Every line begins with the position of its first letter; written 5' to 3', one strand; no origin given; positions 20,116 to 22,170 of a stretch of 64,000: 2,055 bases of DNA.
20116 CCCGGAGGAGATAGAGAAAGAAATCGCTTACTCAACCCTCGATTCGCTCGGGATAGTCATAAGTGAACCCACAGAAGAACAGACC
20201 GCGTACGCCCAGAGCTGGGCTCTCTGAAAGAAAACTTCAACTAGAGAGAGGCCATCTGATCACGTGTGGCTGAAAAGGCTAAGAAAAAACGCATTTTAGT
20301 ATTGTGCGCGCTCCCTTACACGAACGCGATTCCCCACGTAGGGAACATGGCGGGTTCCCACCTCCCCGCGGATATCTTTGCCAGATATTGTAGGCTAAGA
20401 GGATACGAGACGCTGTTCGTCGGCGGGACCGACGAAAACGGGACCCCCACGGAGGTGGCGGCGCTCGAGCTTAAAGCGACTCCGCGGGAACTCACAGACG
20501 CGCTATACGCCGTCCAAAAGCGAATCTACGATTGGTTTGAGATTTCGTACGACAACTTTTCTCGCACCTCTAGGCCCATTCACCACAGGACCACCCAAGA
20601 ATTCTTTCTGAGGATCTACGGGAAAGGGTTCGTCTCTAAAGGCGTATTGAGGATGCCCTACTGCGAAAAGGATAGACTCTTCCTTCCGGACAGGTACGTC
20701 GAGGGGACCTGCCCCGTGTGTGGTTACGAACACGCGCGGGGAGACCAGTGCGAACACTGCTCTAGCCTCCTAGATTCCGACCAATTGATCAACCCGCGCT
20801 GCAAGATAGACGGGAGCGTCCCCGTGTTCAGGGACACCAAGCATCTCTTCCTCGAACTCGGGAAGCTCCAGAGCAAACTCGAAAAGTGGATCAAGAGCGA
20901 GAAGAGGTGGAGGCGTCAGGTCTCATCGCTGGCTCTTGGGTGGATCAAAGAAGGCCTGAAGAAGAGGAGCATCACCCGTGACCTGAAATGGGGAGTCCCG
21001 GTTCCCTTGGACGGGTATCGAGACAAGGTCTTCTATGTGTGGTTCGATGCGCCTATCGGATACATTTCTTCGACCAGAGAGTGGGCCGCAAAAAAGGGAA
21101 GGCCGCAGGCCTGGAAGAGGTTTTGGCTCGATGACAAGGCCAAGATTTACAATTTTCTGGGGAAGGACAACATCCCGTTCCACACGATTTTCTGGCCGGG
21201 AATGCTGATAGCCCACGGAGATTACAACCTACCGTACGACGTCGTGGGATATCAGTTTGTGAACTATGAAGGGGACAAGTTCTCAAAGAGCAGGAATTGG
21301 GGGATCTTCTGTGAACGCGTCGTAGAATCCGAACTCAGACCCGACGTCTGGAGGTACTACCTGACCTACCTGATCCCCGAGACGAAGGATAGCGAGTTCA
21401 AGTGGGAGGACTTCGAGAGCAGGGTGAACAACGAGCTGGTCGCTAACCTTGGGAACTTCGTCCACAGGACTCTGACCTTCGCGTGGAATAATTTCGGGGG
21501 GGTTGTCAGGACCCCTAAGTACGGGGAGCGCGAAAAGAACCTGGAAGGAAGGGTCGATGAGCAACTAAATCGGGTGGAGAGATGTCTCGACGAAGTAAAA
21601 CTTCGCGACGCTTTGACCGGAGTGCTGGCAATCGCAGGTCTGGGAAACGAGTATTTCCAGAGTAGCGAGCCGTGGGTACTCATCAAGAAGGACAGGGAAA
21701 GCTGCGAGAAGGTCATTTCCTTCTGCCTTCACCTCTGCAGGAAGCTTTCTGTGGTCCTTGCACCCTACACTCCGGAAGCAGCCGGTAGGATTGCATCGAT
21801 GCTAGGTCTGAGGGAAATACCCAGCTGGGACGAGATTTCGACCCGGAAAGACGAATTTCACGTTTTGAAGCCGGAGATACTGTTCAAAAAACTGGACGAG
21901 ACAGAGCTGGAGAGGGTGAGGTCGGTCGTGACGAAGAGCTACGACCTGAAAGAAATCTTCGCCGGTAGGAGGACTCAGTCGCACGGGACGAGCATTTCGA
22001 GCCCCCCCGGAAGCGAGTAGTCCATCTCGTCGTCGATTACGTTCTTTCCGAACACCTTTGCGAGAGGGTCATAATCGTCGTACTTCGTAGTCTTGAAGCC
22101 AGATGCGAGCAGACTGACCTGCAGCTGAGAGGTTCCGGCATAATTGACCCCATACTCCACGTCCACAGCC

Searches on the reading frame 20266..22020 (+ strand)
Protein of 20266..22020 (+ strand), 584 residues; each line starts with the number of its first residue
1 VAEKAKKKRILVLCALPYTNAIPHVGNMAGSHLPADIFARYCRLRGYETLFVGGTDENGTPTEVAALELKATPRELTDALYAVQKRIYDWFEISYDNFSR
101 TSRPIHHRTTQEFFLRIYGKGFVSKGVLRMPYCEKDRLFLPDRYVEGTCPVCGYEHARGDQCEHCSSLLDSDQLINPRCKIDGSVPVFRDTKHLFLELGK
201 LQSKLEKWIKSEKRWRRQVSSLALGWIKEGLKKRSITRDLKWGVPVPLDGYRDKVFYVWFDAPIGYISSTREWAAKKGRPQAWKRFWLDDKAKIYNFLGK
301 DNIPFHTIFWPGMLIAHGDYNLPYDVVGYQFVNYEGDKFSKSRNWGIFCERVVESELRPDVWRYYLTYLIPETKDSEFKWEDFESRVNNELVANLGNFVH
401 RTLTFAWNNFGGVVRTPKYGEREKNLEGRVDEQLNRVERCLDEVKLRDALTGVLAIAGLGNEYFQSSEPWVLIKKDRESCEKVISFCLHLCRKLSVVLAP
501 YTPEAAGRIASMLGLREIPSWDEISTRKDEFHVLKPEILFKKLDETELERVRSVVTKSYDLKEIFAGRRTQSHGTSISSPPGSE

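Call 22: search_protein_families(library=pfam, proteins=[window:20266-22020:+])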
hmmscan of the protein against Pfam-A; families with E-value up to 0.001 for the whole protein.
window:20266-22020:+ (584 aa): 4 families
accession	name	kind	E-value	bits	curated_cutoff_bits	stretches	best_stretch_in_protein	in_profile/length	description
PF09334.17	tRNA-synt_1g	-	3.7e-154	513.6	20.1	1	10-403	1-391/391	tRNA synthetases class I (M)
PF19303.5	Anticodon_3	-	8.7e-19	68.3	23.5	1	417-550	5-142/152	Anticodon binding domain of methionyl tRNA ligase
PF00133.28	tRNA-synt_1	-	2.3e-11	43.6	22.7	1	5-65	20-79/414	tRNA synthetases class I (I, L, M and V)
PF08264.19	Anticodon_1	-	0.00061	20.1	25.1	0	424-563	2-134/148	Anticodon-binding domain of tRNA ligase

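Call 46: find_homologous_proteins(query=window:20266-22020:+, max_evalue=1e-50)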
Query window:20266-22020:+ (584 aa): 8000 proteins with E <= 1e-50 among 8000 candidates; the best 120 are listed.
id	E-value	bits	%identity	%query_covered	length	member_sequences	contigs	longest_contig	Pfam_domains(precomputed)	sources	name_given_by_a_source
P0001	0.0e+0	1384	100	100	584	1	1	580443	PF09334.18,PF00133.29,PF19303.6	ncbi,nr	ncbi:MAG: methionine--tRNA ligase [Thaumarchaeota archaeon]|nr:methionine--tRNA ligase [Nitrososphae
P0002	1.0e-288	977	69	96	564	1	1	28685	PF09334.18,PF00133.29,PF19303.6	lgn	-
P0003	2.5e-284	963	69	97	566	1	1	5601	PF09334.18,PF00133.29,PF19303.6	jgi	jgi:methionyl-tRNA synthetase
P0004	1.4e-283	960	68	97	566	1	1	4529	PF09334.18,PF00133.29,PF19303.6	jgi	jgi:methionyl-tRNA synthetase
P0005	5.8e-283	958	70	96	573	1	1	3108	PF09334.18,PF00133.29,PF19303.6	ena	-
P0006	4.0e-282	955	69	96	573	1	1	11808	PF09334.18,PF00133.29,PF19303.6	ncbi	ncbi:MAG: methionine--tRNA ligase [Nitrososphaerales archaeon]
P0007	4.0e-282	955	69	96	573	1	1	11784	PF09334.18,PF00133.29,PF19303.6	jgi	jgi:methionyl-tRNA synthetase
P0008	5.7e-282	955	69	98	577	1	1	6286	PF09334.18,PF00133.29,PF19303.6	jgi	-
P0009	5.9e-281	951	67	97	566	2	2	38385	PF09334.18,PF00133.29,PF19303.6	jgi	jgi:methionyl-tRNA synthetase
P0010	7.0e-281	951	68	97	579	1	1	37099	PF09334.18,PF08264.20,PF00133.29,PF19303.6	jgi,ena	-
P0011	2.4e-280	949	69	96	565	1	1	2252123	PF09334.18,PF00133.29,PF19303.6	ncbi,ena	-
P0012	3.6e-280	949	68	96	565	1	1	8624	PF09334.18,PF08264.20,PF00133.29,PF19303.6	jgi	jgi:methionyl-tRNA synthetase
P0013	1.1e-279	947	68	97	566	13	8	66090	PF09334.18,PF00133.29,PF19303.6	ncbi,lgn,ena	-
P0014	1.2e-279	947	67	97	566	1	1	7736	PF09334.18,PF00133.29,PF19303.6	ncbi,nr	ncbi:MAG: methionine--tRNA ligase [Thaumarchaeota archaeon]|nr:methionine--tRNA ligase [Nitrososphae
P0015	3.0e-279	946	67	96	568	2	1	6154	PF09334.18,PF08264.20,PF00133.29,PF19303.6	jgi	jgi:methionyl-tRNA synthetase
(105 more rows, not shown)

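Call 47: find_encoding_contigs(protein=P0001, flank=1000, max_places=2)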
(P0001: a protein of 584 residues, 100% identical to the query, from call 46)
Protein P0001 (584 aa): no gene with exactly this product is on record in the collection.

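Call 48: list_cluster_members(proteins=[P0001, P0006, P0011])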
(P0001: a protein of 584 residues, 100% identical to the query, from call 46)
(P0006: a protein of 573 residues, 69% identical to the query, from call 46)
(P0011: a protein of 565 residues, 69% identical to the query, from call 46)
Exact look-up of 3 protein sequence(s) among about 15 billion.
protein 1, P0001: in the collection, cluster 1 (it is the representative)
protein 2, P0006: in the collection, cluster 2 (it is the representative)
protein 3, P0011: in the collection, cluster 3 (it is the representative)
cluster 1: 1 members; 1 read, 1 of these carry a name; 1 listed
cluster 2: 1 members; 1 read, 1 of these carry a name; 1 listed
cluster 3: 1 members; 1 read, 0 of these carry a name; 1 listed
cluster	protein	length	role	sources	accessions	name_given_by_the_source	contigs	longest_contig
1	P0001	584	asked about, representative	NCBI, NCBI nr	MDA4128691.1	MAG: methionine--tRNA ligase [Thaumarchaeota archaeon] | methionine--tRNA ligase [Nitrososphaerota archaeon]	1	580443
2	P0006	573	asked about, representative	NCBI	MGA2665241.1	MAG: methionine--tRNA ligase [Nitrososphaerales archaeon]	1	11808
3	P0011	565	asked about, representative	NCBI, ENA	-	-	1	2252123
